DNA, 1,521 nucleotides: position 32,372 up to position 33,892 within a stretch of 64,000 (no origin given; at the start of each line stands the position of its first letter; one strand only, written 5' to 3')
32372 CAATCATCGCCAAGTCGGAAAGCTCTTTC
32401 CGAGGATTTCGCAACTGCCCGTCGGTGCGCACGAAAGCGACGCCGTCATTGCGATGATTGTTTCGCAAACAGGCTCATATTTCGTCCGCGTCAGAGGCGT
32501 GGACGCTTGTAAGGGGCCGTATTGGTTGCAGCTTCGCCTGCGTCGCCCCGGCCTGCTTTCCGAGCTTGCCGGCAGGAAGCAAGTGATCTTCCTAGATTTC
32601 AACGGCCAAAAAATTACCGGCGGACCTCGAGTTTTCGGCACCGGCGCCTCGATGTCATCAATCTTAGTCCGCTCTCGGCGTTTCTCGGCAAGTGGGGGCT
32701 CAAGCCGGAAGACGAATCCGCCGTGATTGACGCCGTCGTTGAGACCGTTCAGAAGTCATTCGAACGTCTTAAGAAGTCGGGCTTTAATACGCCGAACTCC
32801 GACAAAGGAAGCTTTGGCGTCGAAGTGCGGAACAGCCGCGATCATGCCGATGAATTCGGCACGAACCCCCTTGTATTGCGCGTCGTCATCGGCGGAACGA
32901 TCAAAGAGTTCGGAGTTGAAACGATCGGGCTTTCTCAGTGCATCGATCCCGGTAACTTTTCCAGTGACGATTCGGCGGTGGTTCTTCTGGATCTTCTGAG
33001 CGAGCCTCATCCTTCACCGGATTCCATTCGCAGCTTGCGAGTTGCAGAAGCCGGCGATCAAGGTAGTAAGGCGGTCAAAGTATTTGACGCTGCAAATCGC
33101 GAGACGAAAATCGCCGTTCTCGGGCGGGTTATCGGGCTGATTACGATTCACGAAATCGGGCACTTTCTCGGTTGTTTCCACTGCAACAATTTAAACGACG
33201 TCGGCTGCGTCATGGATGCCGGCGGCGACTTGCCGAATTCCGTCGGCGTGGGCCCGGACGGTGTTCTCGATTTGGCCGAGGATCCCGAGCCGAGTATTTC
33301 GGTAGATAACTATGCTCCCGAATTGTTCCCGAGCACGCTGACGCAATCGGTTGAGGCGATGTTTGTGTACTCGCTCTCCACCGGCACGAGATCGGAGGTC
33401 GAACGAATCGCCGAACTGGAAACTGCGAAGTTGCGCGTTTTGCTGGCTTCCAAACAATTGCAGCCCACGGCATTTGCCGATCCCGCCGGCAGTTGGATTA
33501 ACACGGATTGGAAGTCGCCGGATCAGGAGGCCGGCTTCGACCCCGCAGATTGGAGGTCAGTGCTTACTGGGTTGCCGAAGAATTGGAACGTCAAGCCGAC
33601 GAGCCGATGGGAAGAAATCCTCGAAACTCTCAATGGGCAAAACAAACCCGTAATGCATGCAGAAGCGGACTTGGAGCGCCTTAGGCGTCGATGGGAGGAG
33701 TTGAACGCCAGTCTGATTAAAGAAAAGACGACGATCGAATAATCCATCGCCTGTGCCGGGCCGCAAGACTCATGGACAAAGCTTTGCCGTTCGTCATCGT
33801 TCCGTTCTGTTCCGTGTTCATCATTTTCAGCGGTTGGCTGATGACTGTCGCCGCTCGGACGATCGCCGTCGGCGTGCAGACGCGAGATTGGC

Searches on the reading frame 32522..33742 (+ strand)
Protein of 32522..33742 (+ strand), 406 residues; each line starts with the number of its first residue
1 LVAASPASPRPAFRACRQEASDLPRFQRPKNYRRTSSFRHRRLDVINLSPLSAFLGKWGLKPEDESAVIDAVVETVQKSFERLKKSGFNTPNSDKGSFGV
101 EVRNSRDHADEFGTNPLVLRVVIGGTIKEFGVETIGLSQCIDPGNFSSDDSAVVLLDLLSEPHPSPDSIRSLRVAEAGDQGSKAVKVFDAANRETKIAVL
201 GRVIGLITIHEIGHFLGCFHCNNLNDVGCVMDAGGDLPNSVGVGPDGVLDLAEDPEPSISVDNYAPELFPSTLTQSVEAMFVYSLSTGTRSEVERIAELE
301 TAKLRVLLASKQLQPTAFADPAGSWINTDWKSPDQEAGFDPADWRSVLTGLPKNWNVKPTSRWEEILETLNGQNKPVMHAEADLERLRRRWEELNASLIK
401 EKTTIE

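Call 60: search_protein_families(library=pfam, max_evalue=0.001, proteins=[window:32522-33742:+])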
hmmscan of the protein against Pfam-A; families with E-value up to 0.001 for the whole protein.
window:32522-33742:+ (406 aa): 1 family
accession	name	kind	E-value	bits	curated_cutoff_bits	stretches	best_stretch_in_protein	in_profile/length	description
PF07998.17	Peptidase_M54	-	0.00057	20.4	24.4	0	200-237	142-174/194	Peptidase family M54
